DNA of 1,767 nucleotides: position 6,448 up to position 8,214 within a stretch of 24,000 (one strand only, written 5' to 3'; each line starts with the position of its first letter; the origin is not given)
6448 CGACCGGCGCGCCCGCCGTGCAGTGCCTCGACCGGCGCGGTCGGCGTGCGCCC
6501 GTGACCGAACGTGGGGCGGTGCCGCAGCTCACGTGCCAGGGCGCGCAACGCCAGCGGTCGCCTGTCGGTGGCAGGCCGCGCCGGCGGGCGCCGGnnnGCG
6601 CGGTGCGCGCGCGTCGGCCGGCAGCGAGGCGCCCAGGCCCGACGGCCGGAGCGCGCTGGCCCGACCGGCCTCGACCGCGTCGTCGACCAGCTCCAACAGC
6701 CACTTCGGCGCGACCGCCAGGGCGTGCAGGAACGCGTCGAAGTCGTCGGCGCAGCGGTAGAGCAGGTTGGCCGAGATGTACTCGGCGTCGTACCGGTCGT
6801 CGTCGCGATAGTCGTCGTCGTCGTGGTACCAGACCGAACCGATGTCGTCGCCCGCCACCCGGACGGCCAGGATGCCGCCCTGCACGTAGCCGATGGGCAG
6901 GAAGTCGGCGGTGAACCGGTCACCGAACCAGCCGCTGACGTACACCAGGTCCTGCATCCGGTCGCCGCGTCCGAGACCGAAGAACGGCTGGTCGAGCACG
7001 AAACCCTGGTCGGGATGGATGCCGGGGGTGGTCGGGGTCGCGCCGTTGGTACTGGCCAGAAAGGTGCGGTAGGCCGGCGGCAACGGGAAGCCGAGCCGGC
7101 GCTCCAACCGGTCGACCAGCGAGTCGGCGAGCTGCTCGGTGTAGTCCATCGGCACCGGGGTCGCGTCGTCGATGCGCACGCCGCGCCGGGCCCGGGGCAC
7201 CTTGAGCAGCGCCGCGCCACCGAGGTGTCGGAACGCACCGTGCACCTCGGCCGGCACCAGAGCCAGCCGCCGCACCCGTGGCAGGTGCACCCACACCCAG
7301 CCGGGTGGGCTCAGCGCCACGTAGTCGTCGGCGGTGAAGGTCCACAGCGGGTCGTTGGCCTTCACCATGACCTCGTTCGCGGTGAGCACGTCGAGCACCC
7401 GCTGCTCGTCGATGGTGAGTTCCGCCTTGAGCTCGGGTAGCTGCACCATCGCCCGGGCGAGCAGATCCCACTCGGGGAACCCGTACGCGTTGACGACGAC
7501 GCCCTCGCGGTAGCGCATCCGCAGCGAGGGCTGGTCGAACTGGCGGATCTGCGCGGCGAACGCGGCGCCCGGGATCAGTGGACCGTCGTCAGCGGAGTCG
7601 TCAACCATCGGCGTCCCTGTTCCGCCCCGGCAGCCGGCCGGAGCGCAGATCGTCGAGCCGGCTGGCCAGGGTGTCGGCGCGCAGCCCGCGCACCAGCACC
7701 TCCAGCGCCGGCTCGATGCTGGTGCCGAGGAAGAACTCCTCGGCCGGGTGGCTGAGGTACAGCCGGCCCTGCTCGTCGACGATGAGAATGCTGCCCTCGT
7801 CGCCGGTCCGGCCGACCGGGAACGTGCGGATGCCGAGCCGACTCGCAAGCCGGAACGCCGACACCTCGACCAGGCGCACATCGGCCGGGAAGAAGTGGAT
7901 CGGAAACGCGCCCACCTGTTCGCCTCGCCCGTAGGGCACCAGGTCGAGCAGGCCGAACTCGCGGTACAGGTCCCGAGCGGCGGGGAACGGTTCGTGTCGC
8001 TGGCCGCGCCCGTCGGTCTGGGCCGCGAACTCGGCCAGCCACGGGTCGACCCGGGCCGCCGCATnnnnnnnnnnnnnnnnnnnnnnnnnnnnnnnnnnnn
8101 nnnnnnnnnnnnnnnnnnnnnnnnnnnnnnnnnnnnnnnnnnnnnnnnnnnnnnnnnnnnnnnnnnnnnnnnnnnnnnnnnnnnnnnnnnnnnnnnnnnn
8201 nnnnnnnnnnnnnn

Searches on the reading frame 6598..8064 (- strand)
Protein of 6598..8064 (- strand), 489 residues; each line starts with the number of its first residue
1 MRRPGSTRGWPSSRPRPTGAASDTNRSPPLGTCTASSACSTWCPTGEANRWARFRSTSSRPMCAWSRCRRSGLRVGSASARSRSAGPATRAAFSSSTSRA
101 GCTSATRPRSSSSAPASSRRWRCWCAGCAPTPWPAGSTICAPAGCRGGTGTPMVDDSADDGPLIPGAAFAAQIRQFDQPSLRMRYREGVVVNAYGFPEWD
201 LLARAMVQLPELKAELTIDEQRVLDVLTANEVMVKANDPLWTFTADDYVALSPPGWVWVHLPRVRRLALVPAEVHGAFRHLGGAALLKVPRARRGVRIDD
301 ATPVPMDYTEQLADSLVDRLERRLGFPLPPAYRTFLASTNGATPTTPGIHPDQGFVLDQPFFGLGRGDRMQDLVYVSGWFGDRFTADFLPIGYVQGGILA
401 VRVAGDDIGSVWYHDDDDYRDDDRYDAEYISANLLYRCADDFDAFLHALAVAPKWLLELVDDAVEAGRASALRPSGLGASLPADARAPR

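Call 18: search_protein_families(library=pfam, proteins=[window:6598-8064:-], max_evalue=0.01)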
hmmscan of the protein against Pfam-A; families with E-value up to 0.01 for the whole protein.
window:6598-8064:- (489 aa): 3 families
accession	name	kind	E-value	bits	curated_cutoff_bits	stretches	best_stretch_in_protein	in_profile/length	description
PF09346.15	SMI1_KNR4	-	2.2e-11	44.9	25.4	1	314-446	4-123/125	SMI1 / KNR4 family (SUKH-1)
PF14414.12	WHH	-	5.2e-10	39.3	25.1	1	253-288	6-41/43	A nuclease of the HNH/ENDO VII superfamily with conserved WHH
PF14568.11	SUKH_6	-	0.001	20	27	1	316-414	3-100/119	SMI1-KNR4 cell-wall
